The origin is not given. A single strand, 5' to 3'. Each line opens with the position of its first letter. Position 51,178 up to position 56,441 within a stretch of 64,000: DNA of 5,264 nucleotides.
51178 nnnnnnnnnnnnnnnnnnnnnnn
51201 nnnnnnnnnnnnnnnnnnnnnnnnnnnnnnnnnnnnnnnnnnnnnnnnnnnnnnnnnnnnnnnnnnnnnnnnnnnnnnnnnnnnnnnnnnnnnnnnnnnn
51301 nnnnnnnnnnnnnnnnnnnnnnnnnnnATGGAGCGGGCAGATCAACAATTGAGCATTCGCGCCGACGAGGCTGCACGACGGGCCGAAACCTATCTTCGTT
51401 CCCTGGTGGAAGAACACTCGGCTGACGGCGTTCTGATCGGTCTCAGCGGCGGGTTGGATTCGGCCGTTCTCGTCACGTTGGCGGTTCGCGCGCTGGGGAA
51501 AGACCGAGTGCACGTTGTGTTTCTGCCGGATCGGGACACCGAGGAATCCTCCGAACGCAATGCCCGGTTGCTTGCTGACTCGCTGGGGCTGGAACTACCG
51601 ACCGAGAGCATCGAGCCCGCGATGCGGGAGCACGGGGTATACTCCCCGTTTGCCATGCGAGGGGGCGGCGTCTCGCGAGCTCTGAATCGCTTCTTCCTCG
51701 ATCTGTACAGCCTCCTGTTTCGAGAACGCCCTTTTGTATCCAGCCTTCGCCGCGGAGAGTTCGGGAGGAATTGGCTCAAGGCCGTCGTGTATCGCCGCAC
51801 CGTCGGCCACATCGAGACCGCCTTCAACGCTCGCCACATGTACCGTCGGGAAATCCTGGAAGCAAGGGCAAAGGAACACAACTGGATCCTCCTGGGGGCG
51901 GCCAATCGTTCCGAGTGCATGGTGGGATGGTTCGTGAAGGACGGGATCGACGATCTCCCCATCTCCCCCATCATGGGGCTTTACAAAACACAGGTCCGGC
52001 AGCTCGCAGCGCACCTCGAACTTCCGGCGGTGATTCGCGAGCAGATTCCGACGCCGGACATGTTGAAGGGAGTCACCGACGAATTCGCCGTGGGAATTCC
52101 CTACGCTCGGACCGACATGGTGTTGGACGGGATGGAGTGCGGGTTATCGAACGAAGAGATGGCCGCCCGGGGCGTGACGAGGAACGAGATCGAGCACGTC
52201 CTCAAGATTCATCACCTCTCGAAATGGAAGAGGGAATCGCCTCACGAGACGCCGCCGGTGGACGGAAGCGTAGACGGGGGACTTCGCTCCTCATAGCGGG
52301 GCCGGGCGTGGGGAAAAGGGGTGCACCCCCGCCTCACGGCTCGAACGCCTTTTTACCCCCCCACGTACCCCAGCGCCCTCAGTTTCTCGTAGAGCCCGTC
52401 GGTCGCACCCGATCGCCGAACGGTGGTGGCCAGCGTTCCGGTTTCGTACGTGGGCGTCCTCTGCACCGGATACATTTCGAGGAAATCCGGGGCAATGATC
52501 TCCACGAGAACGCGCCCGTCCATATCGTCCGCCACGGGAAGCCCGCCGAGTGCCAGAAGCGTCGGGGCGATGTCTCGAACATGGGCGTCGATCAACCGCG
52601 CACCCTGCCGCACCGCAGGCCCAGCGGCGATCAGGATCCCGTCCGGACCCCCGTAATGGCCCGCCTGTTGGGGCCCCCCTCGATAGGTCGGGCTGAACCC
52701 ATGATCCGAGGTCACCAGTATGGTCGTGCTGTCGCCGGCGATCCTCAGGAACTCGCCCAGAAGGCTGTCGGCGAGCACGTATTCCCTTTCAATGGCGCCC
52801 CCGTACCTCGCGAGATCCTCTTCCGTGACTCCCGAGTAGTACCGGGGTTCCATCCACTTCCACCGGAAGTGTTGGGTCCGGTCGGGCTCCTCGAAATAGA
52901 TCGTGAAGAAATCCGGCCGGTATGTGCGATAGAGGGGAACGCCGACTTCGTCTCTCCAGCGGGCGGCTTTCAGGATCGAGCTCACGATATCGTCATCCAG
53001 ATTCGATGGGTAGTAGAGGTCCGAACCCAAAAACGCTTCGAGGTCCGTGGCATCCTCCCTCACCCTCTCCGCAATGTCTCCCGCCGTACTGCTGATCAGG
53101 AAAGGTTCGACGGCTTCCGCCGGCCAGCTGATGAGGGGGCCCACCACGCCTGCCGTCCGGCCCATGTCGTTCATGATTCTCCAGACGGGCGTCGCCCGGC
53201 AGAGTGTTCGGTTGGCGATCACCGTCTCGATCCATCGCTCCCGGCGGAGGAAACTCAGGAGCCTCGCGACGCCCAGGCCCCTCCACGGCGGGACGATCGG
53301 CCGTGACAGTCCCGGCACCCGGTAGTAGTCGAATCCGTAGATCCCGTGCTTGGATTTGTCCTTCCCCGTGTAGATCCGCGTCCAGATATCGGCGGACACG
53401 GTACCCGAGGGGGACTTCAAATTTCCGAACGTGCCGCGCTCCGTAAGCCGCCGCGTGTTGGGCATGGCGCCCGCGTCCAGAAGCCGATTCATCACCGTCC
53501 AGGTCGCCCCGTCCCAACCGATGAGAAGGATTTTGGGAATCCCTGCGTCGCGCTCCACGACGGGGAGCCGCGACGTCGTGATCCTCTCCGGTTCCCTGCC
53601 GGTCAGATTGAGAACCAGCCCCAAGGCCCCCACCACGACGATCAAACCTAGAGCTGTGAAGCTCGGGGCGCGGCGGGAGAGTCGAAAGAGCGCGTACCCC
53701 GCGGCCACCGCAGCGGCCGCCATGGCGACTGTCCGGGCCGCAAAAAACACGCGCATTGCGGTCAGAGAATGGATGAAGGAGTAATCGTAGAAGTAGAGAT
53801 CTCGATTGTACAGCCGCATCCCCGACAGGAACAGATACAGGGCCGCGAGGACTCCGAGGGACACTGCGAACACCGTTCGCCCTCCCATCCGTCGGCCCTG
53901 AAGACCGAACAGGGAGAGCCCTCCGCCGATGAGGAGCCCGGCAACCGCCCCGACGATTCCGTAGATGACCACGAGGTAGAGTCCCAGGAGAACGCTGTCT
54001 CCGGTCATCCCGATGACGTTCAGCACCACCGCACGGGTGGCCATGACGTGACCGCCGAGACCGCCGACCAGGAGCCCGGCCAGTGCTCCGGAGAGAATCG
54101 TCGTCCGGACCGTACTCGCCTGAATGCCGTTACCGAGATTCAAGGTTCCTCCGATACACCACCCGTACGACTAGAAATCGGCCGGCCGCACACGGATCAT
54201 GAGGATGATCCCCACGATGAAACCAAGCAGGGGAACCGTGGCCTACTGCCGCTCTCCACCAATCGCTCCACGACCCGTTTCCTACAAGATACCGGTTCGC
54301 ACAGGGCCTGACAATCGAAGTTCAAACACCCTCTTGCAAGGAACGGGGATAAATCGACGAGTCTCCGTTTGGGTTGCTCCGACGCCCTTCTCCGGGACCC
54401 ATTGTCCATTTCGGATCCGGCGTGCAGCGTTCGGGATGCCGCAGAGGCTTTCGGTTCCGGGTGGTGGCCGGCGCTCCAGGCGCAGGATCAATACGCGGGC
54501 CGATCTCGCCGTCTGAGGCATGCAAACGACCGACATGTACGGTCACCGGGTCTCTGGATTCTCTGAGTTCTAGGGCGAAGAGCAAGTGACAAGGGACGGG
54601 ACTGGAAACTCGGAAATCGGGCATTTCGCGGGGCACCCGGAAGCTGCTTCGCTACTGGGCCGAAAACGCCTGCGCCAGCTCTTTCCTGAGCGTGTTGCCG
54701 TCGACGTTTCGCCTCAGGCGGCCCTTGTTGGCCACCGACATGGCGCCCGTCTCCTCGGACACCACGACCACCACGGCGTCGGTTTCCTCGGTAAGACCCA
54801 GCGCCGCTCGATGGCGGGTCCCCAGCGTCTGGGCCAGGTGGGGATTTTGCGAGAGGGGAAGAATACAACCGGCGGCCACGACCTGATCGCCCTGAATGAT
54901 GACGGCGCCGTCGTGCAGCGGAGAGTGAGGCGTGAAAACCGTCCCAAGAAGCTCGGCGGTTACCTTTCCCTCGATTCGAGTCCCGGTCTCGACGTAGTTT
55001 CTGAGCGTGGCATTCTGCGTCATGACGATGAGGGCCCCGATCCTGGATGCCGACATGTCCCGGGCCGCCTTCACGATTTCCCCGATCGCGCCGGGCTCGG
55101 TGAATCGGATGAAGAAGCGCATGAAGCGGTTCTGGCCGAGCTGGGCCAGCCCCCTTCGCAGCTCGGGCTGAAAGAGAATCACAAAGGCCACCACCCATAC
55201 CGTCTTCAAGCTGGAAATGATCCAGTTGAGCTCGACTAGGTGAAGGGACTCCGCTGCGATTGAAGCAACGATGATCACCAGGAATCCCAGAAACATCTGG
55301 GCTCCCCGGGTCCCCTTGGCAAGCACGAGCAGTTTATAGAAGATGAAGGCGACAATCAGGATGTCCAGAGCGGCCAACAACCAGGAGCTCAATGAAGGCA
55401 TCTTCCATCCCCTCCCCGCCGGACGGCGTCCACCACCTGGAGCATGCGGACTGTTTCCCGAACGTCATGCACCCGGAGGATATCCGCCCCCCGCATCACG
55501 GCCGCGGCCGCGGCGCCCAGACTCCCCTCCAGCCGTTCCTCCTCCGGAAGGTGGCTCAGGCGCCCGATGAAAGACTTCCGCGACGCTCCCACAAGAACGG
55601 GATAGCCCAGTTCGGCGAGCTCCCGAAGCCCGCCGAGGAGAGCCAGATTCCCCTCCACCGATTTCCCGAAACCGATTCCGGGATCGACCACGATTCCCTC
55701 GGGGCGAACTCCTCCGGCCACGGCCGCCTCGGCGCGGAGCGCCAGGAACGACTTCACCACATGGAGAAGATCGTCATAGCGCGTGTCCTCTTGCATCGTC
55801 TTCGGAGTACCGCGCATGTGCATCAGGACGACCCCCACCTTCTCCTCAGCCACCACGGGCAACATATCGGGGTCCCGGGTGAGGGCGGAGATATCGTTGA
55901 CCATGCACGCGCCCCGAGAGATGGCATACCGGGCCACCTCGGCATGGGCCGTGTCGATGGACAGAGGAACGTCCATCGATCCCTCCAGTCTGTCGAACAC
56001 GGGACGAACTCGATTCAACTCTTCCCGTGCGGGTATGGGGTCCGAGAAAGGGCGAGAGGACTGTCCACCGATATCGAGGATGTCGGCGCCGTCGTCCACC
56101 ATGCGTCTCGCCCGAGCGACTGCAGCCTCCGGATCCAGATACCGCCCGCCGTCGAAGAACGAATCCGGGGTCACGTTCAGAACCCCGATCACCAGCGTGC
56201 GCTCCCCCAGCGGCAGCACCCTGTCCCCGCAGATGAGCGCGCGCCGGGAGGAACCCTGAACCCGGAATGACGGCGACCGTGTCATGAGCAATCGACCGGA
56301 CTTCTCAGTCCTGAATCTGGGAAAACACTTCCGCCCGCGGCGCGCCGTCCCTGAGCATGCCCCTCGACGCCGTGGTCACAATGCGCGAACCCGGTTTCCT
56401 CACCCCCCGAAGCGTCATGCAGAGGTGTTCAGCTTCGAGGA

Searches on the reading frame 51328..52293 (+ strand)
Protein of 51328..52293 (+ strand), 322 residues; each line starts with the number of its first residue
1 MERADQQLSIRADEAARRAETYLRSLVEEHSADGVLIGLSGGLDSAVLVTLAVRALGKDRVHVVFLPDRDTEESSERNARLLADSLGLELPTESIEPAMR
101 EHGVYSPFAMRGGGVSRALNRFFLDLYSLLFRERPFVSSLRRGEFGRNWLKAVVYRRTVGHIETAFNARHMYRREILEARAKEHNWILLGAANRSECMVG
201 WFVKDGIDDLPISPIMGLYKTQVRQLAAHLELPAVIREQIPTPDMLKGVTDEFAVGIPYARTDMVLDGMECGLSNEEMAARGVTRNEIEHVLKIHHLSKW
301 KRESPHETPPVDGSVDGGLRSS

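Call 38: search_protein_families(library=pfam, proteins=[window:51328-52293:+], max_evalue=0.00001)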
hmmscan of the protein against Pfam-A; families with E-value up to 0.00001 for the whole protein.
window:51328-52293:+ (322 aa): 1 family
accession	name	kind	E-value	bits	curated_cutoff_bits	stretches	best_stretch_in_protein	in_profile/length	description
PF02540.23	NAD_synthase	-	5.6e-43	147.3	21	2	167-305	103-242/242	NAD synthase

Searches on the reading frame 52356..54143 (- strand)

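Call 38: search_protein_families(library=pfam, proteins=[window:52356-54143:-], max_evalue=0.00001)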
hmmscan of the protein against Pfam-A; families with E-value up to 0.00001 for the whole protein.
window:52356-54143:- (596 aa): 1 family
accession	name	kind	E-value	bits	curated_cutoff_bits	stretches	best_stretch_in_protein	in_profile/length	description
PF01663.27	Phosphodiest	-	1e-23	85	23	1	206-486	2-224/342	Type I phosphodiesterase / nucleotide pyrophosphatase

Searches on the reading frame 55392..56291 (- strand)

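Call 38: search_protein_families(library=pfam, proteins=[window:55392-56291:-], max_evalue=0.00001)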
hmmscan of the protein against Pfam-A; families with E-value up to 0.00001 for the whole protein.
window:55392-56291:- (300 aa): 1 family
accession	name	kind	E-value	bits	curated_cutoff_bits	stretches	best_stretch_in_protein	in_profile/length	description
PF00809.28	Pterin_bind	-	1.7e-86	290.3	25.5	1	36-275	2-244/244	Pterin binding enzyme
